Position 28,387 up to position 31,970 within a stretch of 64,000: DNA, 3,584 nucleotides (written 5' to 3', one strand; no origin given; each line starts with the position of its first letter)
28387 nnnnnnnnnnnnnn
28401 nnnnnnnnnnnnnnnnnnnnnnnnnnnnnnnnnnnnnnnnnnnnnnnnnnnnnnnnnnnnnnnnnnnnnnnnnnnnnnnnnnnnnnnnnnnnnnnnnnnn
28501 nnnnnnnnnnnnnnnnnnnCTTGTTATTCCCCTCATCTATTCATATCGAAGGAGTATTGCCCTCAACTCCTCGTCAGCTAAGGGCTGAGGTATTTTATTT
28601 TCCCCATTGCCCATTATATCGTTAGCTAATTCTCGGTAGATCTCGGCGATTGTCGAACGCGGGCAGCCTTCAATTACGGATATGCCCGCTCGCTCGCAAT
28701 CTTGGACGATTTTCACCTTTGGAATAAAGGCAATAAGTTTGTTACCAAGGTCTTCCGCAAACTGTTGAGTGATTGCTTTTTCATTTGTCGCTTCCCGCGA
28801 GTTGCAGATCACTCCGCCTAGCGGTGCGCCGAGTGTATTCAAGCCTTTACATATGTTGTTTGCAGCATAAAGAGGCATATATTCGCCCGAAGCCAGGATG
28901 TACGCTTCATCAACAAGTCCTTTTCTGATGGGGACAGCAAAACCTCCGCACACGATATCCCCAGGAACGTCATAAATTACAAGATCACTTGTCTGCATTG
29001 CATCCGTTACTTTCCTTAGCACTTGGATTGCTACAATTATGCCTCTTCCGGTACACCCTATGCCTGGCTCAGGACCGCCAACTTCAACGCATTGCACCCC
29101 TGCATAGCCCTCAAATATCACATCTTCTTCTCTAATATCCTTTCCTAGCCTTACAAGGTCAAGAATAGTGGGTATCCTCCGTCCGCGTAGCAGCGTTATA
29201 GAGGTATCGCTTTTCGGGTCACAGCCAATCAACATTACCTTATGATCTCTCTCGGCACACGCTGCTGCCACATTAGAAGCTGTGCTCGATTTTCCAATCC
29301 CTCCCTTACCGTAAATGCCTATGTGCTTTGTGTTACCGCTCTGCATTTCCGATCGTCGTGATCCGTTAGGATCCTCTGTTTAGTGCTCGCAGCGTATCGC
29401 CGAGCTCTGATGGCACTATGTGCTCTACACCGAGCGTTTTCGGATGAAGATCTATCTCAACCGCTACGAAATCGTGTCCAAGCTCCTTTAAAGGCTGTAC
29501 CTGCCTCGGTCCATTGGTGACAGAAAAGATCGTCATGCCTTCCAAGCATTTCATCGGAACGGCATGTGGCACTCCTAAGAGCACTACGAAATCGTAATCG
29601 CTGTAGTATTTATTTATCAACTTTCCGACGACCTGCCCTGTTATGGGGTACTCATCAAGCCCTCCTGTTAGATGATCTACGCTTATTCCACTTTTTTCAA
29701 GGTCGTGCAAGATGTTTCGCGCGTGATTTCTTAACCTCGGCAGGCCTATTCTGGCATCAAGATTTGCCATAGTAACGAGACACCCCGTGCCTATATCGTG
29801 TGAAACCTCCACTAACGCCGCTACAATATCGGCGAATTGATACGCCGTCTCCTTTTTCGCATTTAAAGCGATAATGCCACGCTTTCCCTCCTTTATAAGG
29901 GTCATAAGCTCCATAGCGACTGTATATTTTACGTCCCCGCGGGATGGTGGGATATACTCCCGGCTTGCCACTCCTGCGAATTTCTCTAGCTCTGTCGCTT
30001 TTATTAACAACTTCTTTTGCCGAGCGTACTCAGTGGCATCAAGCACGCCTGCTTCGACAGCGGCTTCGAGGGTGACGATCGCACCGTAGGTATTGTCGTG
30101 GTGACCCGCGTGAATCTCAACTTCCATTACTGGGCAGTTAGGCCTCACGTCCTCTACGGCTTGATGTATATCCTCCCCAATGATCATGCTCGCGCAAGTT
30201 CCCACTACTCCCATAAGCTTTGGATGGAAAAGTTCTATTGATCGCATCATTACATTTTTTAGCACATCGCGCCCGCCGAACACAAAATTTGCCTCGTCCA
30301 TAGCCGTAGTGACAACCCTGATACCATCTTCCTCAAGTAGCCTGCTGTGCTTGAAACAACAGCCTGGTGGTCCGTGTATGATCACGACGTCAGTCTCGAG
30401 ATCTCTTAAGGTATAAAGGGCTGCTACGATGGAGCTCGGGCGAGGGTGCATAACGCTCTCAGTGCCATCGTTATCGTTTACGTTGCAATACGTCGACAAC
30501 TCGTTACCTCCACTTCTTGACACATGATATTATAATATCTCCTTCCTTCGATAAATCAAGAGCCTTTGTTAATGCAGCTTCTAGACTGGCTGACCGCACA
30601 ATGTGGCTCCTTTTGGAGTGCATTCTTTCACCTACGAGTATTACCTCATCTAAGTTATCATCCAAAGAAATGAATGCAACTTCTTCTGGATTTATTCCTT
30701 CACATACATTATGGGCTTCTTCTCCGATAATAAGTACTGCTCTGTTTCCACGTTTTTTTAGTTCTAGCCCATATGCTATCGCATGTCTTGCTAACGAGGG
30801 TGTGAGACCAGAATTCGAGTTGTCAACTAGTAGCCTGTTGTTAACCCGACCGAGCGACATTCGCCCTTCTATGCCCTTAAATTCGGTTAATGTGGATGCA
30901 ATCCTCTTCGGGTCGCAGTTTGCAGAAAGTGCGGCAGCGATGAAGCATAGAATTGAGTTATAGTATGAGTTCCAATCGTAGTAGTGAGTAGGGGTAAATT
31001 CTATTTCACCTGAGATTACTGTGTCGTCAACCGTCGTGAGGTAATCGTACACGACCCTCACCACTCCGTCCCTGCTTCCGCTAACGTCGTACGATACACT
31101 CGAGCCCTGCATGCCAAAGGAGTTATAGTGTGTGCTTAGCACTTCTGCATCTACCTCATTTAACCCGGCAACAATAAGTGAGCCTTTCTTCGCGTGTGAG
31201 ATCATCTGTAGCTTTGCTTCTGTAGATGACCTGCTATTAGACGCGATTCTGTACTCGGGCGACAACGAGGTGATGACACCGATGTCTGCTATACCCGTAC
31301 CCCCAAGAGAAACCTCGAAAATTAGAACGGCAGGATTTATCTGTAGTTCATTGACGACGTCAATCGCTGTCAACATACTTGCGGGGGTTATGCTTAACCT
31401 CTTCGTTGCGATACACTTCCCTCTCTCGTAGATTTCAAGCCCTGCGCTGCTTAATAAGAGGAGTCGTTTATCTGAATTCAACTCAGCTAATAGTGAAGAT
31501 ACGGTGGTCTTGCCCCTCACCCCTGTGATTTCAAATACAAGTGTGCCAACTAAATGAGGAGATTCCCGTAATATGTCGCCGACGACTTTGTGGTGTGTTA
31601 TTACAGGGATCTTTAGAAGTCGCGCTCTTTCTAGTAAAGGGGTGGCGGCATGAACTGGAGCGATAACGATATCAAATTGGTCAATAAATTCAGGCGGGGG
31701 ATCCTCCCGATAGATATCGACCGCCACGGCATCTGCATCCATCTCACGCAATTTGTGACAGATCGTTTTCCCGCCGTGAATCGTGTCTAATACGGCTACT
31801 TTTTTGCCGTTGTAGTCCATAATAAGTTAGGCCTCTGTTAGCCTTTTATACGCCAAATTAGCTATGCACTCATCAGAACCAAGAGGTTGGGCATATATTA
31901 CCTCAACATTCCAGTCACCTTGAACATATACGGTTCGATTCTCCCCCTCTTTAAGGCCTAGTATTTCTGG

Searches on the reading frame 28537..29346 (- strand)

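Call 12: search_protein_families(library=pfam, proteins=[window:28537-29346:-])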
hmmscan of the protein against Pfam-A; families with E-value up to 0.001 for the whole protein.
window:28537-29346:- (269 aa): 6 families
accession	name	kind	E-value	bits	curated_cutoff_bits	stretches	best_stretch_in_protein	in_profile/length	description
PF00142.24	Fer4_NifH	-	4.4e-87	292.4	25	1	8-268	2-268/271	4Fe-4S iron sulfur cluster binding proteins, NifH/frxC family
PF01656.29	CbiA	-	4.2e-10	40.1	25.4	1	12-219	5-120/125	CobQ/CobB/MinD/ParA nucleotide binding domain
PF13614.12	AAA_31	-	2.7e-07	31.1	27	1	13-63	9-61/177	AAA domain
PF10609.15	ParA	-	4.4e-07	30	27.1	1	13-244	11-245/246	NUBPL iron-transfer P-loop NTPase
PF02374.21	ArsA_ATPase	-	6e-07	29.4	24.3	1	7-45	2-40/305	Anion-transporting ATPase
PF03308.22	MeaB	-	6.8e-06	25.7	23.1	1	2-49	29-76/273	Methylmalonyl Co-A mutase-associated GTPase MeaB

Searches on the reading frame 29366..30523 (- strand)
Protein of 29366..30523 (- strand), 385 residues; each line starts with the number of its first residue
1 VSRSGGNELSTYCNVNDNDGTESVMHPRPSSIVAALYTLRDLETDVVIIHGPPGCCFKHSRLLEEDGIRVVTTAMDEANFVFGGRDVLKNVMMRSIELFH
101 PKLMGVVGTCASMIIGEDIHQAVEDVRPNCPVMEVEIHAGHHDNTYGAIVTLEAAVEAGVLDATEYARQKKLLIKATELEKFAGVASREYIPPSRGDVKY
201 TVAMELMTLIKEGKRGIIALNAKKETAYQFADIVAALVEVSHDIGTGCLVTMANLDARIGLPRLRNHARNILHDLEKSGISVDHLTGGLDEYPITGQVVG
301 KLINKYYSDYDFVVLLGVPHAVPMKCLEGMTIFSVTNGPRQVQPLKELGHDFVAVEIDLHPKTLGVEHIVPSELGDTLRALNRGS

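Call 12: search_protein_families(library=pfam, proteins=[window:29366-30523:-])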
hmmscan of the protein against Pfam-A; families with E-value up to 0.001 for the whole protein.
window:29366-30523:- (385 aa): 1 family
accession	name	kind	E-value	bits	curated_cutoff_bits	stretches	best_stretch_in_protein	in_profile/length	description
PF00148.24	Oxidored_nitro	-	4.1e-20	72.5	28.6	1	34-159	5-136/399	Nitrogenase component 1 type Oxidoreductase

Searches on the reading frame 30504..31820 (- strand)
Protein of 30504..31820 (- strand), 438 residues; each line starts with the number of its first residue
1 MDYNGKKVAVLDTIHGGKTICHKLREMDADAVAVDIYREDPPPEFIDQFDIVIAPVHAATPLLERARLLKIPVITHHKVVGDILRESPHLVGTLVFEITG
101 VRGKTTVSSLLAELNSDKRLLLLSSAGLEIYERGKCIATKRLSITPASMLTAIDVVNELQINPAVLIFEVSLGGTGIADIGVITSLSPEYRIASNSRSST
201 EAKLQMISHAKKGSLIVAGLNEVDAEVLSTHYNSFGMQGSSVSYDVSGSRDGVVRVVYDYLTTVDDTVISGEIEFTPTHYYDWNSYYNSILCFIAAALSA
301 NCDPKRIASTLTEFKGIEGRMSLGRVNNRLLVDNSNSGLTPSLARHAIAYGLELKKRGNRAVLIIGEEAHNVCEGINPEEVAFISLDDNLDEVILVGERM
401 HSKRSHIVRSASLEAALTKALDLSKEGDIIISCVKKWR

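Call 12: search_protein_families(library=pfam, proteins=[window:30504-31820:-])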
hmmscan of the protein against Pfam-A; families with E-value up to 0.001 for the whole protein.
window:30504-31820:- (438 aa): 0 families

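Call 67: search_protein_families(library=ncbifam, proteins=[window:30504-31820:-], max_evalue=1e-20)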
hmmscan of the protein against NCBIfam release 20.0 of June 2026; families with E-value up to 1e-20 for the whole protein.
window:30504-31820:- (438 aa): 1 family
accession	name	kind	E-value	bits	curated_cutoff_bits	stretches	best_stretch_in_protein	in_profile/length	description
NF033197.0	F430_CfbE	equivalog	5.8e-93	312.2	250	1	9-437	1-430/430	coenzyme F430 synthase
